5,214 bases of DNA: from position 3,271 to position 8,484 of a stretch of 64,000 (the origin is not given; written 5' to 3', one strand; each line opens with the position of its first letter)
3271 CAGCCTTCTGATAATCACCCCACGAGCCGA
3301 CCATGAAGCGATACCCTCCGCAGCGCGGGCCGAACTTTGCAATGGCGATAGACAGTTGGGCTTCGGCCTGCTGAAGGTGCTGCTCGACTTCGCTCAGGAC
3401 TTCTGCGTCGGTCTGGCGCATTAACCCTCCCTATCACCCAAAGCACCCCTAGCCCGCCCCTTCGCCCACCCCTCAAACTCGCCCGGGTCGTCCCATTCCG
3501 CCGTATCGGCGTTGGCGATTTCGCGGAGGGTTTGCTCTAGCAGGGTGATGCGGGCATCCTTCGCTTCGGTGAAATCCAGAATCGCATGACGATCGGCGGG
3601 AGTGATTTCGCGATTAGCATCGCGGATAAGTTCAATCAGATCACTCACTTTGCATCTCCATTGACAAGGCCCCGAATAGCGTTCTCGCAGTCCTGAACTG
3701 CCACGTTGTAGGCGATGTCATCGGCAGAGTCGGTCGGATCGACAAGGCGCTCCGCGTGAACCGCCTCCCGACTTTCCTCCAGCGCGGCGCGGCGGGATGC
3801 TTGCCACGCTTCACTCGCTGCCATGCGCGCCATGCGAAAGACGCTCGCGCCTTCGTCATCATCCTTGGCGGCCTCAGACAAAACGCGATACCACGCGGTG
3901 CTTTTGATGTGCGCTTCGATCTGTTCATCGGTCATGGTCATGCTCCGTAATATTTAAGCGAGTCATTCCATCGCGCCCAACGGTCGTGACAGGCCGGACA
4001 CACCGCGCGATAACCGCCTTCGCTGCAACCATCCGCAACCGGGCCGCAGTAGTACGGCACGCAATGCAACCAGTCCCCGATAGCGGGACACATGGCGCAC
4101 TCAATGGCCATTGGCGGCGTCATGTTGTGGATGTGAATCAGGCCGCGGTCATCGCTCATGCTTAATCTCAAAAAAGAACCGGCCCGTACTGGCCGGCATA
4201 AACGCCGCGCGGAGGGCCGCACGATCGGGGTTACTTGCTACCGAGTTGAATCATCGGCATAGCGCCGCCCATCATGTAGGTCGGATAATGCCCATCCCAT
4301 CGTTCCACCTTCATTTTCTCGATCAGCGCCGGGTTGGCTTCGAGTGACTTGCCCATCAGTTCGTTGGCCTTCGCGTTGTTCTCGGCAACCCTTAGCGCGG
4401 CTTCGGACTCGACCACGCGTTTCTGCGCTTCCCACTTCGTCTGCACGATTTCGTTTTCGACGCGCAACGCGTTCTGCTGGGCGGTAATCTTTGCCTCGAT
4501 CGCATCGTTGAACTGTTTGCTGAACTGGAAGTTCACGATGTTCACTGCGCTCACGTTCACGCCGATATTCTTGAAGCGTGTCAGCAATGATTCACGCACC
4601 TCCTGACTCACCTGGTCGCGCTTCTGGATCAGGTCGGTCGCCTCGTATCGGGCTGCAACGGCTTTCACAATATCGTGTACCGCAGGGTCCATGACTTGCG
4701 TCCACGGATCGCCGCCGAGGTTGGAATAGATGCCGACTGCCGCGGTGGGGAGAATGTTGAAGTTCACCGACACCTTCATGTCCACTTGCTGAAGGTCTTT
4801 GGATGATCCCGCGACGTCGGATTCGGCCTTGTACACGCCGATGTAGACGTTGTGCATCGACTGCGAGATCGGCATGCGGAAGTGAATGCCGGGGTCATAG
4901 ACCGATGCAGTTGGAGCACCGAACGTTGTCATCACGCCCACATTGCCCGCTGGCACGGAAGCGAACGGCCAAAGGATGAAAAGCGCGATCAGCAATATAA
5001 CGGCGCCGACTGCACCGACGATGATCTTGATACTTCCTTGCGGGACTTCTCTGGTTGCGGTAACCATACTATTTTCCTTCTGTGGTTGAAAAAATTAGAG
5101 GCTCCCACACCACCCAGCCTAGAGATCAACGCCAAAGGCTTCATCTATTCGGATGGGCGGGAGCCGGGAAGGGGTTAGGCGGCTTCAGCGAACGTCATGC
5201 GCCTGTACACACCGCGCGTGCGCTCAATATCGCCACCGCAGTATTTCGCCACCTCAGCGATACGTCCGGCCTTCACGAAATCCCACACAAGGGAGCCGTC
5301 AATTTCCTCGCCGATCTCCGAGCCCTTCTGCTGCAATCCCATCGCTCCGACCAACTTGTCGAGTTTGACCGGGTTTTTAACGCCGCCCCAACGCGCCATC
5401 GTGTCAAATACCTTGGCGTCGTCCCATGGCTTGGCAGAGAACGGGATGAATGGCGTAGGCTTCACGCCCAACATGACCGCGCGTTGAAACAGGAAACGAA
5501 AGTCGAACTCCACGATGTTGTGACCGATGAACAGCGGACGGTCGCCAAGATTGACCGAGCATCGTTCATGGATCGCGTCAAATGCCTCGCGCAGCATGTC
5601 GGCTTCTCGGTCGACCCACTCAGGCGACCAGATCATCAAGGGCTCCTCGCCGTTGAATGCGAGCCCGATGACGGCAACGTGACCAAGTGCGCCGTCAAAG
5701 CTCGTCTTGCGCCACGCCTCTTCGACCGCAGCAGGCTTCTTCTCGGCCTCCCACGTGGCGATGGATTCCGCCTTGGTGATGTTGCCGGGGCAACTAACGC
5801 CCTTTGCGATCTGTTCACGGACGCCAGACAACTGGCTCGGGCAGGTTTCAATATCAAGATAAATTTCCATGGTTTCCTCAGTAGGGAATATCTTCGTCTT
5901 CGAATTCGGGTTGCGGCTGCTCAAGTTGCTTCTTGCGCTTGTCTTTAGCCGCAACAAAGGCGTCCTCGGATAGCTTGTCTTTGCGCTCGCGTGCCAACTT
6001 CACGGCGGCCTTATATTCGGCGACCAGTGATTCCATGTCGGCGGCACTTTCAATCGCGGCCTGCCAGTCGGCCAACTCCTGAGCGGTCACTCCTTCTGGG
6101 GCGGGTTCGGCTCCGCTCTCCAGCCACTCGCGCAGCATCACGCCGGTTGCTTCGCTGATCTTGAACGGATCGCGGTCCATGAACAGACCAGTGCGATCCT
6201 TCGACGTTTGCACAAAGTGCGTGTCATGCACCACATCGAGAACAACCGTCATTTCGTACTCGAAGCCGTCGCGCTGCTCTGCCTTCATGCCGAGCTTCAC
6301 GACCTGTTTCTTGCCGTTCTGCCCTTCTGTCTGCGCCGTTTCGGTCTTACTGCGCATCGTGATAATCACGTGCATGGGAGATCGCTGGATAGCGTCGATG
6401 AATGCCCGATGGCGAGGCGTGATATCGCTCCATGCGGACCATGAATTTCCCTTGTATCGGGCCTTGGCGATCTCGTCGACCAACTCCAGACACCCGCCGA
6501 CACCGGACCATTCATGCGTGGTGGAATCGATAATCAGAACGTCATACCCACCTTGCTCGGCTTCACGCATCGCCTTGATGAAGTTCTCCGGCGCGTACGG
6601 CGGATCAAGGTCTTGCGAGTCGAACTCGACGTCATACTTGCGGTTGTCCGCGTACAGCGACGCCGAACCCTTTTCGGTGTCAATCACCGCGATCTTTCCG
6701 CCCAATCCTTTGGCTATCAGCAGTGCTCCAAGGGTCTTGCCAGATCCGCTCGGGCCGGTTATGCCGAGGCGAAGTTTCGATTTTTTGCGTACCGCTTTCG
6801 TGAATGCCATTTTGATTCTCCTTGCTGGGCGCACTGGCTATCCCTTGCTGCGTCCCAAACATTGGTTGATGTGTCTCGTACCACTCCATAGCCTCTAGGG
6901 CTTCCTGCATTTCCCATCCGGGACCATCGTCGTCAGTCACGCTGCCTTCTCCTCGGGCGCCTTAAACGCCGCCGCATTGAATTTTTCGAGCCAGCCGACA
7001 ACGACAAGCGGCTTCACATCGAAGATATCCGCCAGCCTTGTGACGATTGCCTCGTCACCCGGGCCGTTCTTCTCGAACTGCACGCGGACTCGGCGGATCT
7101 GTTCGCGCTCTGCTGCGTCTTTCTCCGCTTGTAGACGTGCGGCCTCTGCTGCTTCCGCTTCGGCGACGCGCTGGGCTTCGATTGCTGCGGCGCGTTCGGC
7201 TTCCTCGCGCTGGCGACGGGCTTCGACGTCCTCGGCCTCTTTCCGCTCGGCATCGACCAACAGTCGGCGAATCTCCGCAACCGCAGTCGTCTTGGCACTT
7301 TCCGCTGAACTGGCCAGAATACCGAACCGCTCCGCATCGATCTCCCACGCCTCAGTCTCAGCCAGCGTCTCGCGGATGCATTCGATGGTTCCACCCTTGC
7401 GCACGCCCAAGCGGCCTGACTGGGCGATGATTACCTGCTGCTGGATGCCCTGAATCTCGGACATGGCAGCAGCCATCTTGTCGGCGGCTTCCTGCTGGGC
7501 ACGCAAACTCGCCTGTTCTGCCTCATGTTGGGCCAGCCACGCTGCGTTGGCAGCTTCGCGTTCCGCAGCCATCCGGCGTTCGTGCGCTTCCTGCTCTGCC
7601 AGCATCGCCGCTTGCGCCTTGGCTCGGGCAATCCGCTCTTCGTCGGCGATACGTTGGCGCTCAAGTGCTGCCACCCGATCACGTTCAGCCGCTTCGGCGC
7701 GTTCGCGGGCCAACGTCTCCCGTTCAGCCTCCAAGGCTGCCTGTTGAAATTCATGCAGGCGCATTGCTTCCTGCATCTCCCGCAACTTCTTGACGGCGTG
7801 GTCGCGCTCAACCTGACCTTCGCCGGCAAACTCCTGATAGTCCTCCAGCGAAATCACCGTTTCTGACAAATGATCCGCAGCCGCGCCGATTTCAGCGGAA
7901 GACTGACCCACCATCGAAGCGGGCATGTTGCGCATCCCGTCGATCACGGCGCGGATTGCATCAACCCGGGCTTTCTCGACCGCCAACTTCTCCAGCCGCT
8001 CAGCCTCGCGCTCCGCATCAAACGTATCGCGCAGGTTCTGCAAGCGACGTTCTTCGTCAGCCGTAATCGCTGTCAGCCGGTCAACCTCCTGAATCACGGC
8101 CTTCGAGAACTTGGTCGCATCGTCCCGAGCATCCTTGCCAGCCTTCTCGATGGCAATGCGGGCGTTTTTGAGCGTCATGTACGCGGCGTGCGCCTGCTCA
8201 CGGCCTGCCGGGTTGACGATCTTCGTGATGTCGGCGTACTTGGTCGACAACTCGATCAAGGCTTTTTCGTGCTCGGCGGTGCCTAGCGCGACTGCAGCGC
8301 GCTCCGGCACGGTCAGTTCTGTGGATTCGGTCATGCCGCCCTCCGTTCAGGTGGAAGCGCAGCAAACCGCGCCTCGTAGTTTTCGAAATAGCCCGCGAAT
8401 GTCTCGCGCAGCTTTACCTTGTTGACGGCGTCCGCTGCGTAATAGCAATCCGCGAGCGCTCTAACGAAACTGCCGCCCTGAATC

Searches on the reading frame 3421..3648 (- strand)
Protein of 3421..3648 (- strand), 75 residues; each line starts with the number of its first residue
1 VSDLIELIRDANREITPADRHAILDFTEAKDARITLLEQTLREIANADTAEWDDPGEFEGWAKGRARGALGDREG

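Call 3: search_protein_families(library=pfam, proteins=[window:3421-3648:-], max_evalue=0.01)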
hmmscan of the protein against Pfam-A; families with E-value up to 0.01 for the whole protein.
window:3421-3648:- (75 aa): 1 family
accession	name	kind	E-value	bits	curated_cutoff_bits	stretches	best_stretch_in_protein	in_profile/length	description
PF12867.12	DinB_2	-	0.0088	16.9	24.8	1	8-64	50-108/128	DinB superfamily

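Call 4: search_protein_families(library=phrogs, proteins=[window:3421-3648:-], max_evalue=0.01)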
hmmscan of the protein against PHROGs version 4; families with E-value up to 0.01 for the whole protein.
window:3421-3648:- (75 aa): 0 families

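Call 47: search_protein_families(library=padloc, proteins=[window:3421-3648:-], max_evalue=0.01)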
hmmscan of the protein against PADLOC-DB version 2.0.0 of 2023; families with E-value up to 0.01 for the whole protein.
window:3421-3648:- (75 aa): 1 family
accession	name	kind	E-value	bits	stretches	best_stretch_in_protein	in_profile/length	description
PDLC04579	PDC-M32B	-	0.0061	15.1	1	16-49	84-117/123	-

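Call 48: search_protein_families(library=ncbifam, proteins=[window:3421-3648:-], max_evalue=0.01)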
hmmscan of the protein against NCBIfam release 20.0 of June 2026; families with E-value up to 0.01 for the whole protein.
window:3421-3648:- (75 aa): 0 families

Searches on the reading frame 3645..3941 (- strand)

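Call 3: search_protein_families(library=pfam, proteins=[window:3645-3941:-], max_evalue=0.01)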
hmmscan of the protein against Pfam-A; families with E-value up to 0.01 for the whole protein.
window:3645-3941:- (98 aa): 0 families

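Call 4: search_protein_families(library=phrogs, proteins=[window:3645-3941:-], max_evalue=0.01)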
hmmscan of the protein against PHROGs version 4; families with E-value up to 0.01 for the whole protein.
window:3645-3941:- (98 aa): 1 family
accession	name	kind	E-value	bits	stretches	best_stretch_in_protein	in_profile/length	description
phrog_343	-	unknown function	0.00089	20.1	1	17-90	52-117/135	-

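Call 47: search_protein_families(library=padloc, proteins=[window:3645-3941:-], max_evalue=0.01)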
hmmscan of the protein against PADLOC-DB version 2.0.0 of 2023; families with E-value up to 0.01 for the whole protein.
window:3645-3941:- (98 aa): 0 families

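Call 48: search_protein_families(library=ncbifam, proteins=[window:3645-3941:-], max_evalue=0.01)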
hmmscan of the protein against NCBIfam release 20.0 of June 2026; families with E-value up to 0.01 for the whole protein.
window:3645-3941:- (98 aa): 0 families

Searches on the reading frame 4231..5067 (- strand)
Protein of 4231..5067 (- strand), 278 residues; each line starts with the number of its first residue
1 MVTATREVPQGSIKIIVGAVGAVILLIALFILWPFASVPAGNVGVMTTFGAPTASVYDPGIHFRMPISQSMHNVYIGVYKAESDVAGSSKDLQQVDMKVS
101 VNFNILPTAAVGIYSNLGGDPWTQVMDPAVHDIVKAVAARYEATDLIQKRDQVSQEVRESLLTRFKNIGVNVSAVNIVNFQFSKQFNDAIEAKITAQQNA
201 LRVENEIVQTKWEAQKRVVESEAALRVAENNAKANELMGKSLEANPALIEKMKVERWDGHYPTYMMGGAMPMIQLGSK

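Call 3: search_protein_families(library=pfam, proteins=[window:4231-5067:-], max_evalue=0.01)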
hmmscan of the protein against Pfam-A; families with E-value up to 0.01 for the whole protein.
window:4231-5067:- (278 aa): 1 family
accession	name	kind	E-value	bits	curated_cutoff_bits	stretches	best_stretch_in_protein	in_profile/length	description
PF01145.31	Band_7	-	2.1e-31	109.8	23.6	1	37-213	2-166/176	SPFH domain / Band 7 family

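Call 4: search_protein_families(library=phrogs, proteins=[window:4231-5067:-], max_evalue=0.01)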
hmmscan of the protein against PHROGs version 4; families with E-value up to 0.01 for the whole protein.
window:4231-5067:- (278 aa): 2 families
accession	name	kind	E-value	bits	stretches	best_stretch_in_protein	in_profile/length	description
phrog_200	-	other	1.5e-48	166.8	1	12-276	80-360/379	lipoprotein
phrog_38808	-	unknown function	3.6e-07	31.4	1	222-274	13-66/68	-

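Call 47: search_protein_families(library=padloc, proteins=[window:4231-5067:-], max_evalue=0.01)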
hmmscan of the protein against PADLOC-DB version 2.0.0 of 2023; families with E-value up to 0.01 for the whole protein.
window:4231-5067:- (278 aa): 0 families

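Call 48: search_protein_families(library=ncbifam, proteins=[window:4231-5067:-], max_evalue=0.01)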
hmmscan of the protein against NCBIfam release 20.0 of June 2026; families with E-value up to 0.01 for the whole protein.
window:4231-5067:- (278 aa): 2 families
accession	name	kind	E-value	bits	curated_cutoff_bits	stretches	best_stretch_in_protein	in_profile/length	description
TIGR01933.1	hflK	equivalog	2.3e-07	30.5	159.4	1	42-215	8-180/261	FtsH protease activity modulator HflK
TIGR01932.1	hflC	equivalog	1.2e-05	24.3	134.4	1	22-151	7-144/318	protease modulator HflC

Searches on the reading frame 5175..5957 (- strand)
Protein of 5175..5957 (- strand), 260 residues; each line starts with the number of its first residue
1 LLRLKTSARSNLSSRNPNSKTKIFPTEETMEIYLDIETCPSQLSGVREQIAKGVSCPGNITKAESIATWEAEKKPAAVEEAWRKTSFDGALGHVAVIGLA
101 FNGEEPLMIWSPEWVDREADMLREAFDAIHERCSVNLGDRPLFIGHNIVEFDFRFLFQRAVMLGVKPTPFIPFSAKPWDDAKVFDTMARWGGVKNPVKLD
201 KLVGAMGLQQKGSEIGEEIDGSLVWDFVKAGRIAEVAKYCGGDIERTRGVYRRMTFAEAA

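Call 34: search_protein_families(library=phrogs, proteins=[window:5175-5957:-], max_evalue=0.00001)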
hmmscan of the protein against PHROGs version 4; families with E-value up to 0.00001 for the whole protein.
window:5175-5957:- (260 aa): 2 families
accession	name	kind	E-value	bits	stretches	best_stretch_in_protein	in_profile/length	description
phrog_403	-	DNA, RNA and nucleotide metabolism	8.4e-18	65.3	1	27-255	63-247/321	DNA polymerase exonuclease subunit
phrog_17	-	DNA, RNA and nucleotide metabolism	3.3e-07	29.7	1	97-254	695-824/1445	DNA polymerase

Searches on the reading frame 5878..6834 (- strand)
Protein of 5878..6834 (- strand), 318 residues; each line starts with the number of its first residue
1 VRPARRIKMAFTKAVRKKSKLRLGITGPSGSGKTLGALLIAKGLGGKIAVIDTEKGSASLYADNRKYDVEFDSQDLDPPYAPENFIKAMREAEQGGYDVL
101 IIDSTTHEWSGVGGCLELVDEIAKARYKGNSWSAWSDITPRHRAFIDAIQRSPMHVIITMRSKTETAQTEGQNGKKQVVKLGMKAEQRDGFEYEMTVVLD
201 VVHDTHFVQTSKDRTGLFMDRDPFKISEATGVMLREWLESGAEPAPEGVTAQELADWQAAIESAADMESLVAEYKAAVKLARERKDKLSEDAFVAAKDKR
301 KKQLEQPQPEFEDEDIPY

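Call 34: search_protein_families(library=phrogs, proteins=[window:5878-6834:-], max_evalue=0.00001)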
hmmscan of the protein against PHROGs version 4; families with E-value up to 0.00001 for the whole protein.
window:5878-6834:- (318 aa): 2 families
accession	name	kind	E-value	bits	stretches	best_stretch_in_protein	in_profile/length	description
phrog_1366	-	unknown function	8.6e-100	335.2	1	8-307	2-296/307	-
phrog_124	-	DNA, RNA and nucleotide metabolism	4.4e-12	47.1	1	9-250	27-270/382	Sak4-like ssDNA annealing protein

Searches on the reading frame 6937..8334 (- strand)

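Call 34: search_protein_families(library=phrogs, proteins=[window:6937-8334:-], max_evalue=0.00001)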
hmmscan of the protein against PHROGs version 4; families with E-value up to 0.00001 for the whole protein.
window:6937-8334:- (465 aa): 4 families
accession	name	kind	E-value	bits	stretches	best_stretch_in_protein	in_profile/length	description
phrog_21091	-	unknown function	3.5e-40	139.7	1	9-298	18-299/407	-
phrog_16469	-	unknown function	4.1e-17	63.7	1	21-292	38-308/392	-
phrog_17928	-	unknown function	4.7e-08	33.1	1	22-289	77-336/511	-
phrog_1376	-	unknown function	2.4e-06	28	0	3-299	3-303/362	-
